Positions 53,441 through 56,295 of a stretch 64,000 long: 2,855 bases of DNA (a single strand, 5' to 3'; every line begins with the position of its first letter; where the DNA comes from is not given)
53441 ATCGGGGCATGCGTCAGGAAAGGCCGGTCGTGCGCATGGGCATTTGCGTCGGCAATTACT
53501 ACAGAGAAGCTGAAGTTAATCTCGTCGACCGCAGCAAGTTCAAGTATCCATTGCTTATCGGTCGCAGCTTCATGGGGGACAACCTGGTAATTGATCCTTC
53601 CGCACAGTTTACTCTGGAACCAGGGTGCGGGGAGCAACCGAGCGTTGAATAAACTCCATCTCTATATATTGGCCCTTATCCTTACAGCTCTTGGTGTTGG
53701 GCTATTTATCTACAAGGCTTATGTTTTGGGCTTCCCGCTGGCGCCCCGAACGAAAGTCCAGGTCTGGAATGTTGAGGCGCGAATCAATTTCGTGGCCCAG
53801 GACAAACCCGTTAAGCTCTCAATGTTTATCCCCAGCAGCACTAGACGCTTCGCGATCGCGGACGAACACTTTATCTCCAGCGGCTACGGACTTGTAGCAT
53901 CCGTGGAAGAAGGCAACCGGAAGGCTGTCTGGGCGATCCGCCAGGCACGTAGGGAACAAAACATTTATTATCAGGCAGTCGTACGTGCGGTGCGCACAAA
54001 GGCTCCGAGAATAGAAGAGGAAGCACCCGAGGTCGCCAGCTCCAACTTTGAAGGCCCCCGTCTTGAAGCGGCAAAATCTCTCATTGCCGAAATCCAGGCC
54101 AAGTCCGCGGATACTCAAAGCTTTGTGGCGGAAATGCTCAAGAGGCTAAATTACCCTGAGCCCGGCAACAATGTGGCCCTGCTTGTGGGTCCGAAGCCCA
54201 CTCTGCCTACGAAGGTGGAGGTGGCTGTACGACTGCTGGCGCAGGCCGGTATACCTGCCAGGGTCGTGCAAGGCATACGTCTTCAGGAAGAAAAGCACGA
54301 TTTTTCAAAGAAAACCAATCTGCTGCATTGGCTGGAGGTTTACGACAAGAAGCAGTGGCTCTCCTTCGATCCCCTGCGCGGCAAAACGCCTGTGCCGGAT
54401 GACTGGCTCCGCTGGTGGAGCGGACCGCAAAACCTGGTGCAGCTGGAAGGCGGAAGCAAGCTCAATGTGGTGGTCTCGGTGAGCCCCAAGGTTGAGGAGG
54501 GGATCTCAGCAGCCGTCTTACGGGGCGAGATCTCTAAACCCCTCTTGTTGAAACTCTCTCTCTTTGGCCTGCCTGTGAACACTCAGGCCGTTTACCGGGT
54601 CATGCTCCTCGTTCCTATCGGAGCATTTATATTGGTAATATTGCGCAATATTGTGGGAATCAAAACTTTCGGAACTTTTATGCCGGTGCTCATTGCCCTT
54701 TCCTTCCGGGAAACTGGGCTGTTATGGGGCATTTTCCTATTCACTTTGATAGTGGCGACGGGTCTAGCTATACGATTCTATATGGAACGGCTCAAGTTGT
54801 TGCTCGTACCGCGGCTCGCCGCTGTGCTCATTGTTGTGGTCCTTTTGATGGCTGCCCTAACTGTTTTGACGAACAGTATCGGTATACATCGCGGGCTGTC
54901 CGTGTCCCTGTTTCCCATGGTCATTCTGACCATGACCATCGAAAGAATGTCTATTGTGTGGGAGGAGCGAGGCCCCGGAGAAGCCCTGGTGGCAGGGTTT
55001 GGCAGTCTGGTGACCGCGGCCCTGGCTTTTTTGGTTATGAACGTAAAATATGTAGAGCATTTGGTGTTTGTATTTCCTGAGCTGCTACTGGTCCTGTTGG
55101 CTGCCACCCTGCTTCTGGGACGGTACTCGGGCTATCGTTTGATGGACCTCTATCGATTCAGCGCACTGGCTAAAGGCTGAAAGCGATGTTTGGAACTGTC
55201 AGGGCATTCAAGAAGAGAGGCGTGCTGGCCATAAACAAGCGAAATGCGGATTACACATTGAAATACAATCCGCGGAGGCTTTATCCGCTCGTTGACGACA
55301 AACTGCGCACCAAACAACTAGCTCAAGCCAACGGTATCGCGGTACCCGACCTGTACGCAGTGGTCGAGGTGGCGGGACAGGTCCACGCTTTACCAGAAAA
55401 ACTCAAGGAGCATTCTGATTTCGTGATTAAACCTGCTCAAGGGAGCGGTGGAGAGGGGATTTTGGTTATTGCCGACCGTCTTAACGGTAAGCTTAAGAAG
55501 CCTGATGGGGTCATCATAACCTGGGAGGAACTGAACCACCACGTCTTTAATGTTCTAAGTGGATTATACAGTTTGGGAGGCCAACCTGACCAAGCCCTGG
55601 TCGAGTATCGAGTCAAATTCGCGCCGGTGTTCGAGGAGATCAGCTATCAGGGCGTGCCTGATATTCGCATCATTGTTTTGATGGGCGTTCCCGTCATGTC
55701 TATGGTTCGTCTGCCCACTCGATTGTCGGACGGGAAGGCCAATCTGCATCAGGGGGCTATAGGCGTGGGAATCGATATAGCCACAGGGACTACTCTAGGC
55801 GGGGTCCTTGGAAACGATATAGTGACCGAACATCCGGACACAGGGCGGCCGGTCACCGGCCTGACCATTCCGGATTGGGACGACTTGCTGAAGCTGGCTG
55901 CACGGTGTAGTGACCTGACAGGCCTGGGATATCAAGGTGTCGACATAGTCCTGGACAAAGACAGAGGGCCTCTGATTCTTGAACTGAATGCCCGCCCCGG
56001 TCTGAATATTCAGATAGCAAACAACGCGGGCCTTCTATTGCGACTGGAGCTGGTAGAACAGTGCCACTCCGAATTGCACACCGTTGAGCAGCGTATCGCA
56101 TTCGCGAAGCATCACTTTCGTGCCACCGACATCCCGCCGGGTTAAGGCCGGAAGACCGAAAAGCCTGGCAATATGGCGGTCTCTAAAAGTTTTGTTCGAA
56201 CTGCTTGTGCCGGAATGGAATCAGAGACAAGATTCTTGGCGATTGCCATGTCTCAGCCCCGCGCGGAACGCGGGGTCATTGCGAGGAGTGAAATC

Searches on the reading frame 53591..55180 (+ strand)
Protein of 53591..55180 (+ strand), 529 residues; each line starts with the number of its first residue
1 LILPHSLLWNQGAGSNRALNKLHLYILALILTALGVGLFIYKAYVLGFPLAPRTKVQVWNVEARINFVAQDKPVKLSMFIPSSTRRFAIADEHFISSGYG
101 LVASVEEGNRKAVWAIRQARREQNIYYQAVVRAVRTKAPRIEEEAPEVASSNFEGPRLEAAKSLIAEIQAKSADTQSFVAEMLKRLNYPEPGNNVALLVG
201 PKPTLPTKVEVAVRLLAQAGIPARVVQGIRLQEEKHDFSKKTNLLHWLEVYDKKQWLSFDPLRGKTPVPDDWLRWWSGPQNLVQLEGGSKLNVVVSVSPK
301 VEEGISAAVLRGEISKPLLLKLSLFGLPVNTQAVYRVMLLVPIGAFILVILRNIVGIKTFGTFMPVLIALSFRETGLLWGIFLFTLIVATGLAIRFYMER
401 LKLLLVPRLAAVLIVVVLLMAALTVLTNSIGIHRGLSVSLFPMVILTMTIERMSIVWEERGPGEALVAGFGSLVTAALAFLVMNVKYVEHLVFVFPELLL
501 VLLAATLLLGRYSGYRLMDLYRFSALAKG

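Call 20: search_protein_families(library=pfam, proteins=[window:53591-55180:+], max_evalue=0.001)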
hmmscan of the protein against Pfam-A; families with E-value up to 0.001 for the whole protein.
window:53591-55180:+ (529 aa): 3 families
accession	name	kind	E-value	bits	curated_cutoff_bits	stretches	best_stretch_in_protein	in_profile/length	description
PF14402.11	7TM_transglut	-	1.2e-99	333.3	25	1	281-526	2-247/248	7 transmembrane helices usually fused to an inactive transglutaminase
PF14400.11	Transglut_i_TM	-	1.3e-47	162.2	25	1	41-199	1-158/161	Inactive transglutaminase fused to 7 transmembrane helices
PF01841.26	Transglut_core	-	5.5e-06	27.1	23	1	209-261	58-108/108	Transglutaminase-like superfamily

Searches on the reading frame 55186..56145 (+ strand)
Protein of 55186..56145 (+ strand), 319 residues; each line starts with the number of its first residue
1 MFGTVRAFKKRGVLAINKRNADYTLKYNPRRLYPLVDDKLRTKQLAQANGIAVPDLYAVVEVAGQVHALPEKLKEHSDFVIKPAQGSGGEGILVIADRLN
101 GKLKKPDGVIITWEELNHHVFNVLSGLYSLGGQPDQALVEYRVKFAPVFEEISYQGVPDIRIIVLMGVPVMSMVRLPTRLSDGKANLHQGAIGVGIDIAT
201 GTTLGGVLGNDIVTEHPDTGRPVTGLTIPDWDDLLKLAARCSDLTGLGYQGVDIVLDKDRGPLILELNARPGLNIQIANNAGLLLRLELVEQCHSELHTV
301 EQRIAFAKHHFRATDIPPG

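Call 20: search_protein_families(library=pfam, proteins=[window:55186-56145:+], max_evalue=0.001)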
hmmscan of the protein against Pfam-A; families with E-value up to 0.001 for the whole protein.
window:55186-56145:+ (319 aa): 5 families
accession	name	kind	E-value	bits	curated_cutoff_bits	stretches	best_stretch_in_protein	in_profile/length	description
PF14397.11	ATPgrasp_ST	-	1.3e-92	310.4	31.4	1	19-291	2-277/278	Sugar-transfer associated ATP-grasp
PF08443.16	RimK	-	6.3e-12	45.9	21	1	233-275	130-171/188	RimK-like ATP-grasp domain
PF02655.19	ATP-grasp_3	-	5.9e-09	36.7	23.2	0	37-100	2-55/160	ATP-grasp domain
PF02955.21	GSH-S_ATP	-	2.8e-07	30.6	23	0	53-97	8-52/175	Prokaryotic glutathione synthetase, ATP-grasp domain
PF14398.11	ATPgrasp_YheCD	-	9.3e-07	28.8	26.8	0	66-99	38-71/255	YheC/D like ATP-grasp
